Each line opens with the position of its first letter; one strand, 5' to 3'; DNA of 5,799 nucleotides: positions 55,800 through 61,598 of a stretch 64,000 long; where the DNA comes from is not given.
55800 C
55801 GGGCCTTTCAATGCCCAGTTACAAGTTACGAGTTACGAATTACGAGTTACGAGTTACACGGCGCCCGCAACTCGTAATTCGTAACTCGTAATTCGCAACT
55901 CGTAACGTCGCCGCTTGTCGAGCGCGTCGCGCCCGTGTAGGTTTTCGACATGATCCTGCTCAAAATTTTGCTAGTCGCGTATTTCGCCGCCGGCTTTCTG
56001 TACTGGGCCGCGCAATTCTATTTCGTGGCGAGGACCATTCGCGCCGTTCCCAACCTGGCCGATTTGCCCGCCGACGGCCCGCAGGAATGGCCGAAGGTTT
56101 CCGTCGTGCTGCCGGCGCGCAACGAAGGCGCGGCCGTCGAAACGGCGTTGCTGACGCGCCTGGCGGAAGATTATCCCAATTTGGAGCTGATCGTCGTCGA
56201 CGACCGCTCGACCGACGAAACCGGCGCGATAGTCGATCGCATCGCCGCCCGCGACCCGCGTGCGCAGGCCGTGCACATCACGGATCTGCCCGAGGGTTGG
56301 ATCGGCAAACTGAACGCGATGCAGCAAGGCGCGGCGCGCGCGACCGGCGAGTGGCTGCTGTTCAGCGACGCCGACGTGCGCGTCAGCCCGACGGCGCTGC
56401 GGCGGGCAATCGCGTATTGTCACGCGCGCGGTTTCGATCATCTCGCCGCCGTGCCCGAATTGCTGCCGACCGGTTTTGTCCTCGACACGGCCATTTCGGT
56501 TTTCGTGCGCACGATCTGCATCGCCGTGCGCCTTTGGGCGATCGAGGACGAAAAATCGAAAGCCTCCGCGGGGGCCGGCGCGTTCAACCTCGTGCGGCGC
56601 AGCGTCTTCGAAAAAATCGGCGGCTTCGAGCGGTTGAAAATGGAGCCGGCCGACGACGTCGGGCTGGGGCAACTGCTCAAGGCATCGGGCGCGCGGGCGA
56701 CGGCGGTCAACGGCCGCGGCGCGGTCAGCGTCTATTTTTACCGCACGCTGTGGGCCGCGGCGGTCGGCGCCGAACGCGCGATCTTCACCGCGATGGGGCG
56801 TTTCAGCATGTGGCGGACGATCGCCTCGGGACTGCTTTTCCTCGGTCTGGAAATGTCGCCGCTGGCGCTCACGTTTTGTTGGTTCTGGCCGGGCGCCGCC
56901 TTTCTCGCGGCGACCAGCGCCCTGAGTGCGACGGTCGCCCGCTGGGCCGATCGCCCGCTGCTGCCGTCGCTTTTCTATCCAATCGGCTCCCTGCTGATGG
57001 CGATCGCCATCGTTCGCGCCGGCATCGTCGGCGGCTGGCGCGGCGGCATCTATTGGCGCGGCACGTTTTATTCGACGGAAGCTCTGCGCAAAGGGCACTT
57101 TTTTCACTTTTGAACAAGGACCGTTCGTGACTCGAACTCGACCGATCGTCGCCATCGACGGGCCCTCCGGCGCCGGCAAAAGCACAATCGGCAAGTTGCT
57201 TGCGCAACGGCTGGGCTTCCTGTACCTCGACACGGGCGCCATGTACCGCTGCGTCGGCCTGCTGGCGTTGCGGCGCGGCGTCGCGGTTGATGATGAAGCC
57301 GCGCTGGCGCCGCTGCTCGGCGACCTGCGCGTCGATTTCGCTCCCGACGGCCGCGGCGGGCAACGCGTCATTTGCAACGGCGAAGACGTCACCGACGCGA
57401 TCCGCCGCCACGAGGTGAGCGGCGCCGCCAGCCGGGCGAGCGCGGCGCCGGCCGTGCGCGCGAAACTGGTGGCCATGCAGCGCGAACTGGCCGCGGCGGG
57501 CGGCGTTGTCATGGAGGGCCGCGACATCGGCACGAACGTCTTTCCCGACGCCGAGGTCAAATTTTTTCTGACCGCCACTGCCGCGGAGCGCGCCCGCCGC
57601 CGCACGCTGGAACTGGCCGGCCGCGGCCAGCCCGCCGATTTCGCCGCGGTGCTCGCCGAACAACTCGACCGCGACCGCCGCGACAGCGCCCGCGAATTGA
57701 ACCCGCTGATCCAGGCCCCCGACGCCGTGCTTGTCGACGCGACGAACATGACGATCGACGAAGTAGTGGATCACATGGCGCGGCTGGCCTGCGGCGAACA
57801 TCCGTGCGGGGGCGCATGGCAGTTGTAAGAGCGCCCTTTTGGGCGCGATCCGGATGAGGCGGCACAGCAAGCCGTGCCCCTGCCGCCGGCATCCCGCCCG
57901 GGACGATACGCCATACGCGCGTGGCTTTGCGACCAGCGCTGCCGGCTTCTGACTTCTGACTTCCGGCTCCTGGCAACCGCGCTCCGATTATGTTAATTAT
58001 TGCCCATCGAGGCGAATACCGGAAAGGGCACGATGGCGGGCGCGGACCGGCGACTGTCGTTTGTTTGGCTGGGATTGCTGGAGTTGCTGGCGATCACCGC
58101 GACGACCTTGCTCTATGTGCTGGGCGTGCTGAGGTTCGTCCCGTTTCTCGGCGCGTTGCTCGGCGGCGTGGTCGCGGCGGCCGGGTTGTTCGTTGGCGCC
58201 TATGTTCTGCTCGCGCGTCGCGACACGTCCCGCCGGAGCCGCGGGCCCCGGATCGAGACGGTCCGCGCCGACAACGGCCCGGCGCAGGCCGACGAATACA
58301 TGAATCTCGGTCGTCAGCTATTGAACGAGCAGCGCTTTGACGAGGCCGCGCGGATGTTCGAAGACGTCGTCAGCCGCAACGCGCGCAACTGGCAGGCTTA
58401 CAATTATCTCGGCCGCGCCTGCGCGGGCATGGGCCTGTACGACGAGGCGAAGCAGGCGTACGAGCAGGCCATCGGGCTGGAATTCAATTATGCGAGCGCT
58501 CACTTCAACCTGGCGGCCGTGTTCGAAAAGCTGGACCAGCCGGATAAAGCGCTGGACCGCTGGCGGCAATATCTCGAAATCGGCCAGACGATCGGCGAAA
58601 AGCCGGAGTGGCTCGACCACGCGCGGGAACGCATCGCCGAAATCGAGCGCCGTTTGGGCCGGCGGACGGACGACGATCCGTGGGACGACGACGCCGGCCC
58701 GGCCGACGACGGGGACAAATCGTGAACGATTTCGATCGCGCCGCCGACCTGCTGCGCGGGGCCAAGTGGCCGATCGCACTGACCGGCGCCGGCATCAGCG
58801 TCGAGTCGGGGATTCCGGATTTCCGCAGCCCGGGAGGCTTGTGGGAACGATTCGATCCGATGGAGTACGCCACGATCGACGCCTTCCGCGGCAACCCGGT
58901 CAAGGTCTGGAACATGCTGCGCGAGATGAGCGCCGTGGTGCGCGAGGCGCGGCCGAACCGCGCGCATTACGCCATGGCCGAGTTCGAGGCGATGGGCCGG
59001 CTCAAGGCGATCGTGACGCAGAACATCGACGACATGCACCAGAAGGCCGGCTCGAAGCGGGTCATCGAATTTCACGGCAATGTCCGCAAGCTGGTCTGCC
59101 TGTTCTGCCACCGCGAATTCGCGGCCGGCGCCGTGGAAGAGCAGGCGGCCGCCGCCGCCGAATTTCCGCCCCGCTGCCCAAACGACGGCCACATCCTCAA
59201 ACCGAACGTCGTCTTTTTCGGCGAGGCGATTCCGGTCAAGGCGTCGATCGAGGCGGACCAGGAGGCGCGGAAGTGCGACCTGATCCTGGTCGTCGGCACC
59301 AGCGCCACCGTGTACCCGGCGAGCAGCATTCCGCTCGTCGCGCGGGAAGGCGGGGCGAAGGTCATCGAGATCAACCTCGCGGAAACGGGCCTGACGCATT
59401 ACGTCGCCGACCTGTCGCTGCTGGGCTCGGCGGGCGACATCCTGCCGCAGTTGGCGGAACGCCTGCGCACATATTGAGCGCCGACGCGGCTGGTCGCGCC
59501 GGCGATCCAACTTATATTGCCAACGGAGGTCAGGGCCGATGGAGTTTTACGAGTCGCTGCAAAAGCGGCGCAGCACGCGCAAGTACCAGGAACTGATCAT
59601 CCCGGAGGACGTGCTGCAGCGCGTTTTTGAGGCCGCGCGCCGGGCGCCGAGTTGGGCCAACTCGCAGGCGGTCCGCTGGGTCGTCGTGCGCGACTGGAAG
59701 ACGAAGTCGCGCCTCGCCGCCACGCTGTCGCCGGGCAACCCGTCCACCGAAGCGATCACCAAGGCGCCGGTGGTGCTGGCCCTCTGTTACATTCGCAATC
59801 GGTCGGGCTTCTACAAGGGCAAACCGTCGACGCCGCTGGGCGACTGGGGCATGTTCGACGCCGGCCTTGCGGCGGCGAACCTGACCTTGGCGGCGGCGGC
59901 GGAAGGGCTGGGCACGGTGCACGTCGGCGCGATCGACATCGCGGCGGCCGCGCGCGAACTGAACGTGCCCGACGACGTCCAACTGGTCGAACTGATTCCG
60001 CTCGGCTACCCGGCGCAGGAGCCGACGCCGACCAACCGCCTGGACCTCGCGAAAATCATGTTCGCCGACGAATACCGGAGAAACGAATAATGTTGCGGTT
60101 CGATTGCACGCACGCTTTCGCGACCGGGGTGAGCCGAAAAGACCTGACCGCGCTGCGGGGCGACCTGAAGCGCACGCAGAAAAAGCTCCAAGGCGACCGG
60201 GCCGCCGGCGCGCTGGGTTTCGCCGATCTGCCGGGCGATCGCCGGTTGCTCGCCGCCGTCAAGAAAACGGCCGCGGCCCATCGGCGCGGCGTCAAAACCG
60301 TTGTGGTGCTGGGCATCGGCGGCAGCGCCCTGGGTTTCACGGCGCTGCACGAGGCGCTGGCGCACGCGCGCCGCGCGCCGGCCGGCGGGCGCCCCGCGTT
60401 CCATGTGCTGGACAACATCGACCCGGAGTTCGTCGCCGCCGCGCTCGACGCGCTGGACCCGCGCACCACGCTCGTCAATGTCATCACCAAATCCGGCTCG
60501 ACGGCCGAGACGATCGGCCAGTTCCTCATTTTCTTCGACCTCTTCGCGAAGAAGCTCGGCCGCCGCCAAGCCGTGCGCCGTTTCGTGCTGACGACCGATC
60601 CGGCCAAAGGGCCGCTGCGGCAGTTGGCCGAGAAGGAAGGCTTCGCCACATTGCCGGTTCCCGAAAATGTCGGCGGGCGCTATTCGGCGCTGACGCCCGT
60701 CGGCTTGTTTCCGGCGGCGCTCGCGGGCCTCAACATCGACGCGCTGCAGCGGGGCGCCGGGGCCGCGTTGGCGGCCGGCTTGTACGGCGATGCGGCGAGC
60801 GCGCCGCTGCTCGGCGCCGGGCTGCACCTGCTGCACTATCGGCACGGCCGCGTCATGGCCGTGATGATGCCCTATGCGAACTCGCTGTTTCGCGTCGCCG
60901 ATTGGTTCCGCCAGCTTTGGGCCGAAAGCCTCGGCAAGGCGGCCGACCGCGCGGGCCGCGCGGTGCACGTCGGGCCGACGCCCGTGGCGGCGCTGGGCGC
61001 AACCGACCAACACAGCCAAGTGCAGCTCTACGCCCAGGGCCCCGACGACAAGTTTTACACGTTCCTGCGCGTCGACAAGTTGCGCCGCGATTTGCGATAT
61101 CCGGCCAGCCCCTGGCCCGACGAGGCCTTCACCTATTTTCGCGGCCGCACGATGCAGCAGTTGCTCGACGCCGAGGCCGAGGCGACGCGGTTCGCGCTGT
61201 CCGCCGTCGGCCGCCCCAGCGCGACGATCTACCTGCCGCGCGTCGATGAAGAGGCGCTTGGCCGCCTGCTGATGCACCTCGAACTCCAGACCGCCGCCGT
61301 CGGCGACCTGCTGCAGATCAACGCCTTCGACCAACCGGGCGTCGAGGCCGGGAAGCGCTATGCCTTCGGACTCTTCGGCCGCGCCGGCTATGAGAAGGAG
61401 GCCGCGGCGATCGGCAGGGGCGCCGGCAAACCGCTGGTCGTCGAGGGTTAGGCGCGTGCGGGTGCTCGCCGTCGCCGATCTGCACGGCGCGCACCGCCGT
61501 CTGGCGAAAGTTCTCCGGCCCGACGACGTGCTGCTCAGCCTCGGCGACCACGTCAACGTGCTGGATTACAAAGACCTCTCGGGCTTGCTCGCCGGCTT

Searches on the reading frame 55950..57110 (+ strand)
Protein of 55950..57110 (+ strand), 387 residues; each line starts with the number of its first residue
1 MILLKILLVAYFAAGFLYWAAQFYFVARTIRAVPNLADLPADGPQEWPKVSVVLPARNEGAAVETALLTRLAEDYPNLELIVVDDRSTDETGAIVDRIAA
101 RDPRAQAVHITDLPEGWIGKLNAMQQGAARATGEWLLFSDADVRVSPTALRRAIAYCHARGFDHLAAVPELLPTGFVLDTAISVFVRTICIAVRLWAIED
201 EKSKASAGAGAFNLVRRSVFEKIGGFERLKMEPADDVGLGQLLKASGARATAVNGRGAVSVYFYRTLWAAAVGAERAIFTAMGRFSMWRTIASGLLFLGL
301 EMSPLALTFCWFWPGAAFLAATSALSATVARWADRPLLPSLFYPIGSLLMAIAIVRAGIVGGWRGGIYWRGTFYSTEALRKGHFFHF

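Call 72: search_protein_families(library=pfam, proteins=[window:55950-57110:+], max_evalue=0.001)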
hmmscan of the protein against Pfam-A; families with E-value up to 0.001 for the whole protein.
window:55950-57110:+ (387 aa): 4 families
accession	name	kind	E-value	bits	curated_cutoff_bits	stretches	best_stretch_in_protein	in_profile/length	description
PF00535.33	Glycos_transf_2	-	6.9e-24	85.1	23.3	1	51-183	1-129/168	Glycosyl transferase family 2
PF13506.12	Glyco_transf_21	-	4.3e-15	56.1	21.7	1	106-253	4-147/174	Glycosyl transferase family 21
PF13641.12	Glyco_tranf_2_3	-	1.9e-14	54.7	27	1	48-271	1-221/230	Glycosyltransferase like family 2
PF10111.15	Glyco_tranf_2_2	-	3.1e-07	30.6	27.3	1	51-229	1-185/276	Glycosyltransferase like family 2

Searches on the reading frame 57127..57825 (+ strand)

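Call 48: search_protein_families(library=pfam, proteins=[window:57127-57825:+], max_evalue=0.001)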
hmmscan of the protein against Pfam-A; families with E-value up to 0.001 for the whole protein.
window:57127-57825:+ (233 aa): 5 families
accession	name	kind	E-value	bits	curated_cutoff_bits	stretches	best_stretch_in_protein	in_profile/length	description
PF02224.24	Cytidylate_kin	-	3.4e-71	239.7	26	1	8-220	1-208/211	Cytidylate kinase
PF13189.12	Cytidylate_kin2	-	1.1e-08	35.9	28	1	7-188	1-154/176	Cytidylate kinase-like family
PF13238.12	AAA_18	-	6.8e-06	27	29.4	1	8-158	1-107/128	AAA domain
PF01202.28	SKI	-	4.6e-05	24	22.1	1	15-36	2-23/159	Shikimate kinase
PF13401.12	AAA_22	-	0.00036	21.3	27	0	4-29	4-29/130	AAA domain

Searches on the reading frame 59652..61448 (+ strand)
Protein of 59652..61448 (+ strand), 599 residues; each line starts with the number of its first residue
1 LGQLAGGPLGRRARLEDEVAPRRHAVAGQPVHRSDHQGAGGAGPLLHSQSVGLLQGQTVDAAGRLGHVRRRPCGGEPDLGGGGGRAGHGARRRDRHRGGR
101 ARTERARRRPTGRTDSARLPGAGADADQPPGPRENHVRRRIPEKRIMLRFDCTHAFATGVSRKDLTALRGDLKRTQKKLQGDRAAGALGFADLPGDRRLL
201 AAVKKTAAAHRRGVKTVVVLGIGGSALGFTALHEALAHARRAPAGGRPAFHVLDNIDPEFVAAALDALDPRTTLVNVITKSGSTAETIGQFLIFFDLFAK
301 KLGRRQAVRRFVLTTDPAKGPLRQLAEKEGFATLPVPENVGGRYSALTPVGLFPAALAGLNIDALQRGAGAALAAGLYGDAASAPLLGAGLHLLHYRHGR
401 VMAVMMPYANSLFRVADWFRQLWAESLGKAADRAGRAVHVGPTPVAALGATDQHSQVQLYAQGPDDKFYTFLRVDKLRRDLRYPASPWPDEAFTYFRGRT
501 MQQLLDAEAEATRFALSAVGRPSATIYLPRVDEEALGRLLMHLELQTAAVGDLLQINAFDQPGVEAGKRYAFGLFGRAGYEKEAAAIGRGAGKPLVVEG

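Call 48: search_protein_families(library=pfam, proteins=[window:59652-61448:+], max_evalue=0.001)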
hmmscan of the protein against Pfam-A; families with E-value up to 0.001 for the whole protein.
window:59652-61448:+ (599 aa): 1 family
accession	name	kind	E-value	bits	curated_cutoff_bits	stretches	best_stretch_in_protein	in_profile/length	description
PF00342.24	PGI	-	1.2e-32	113.6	22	1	212-571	94-462/486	Phosphoglucose isomerase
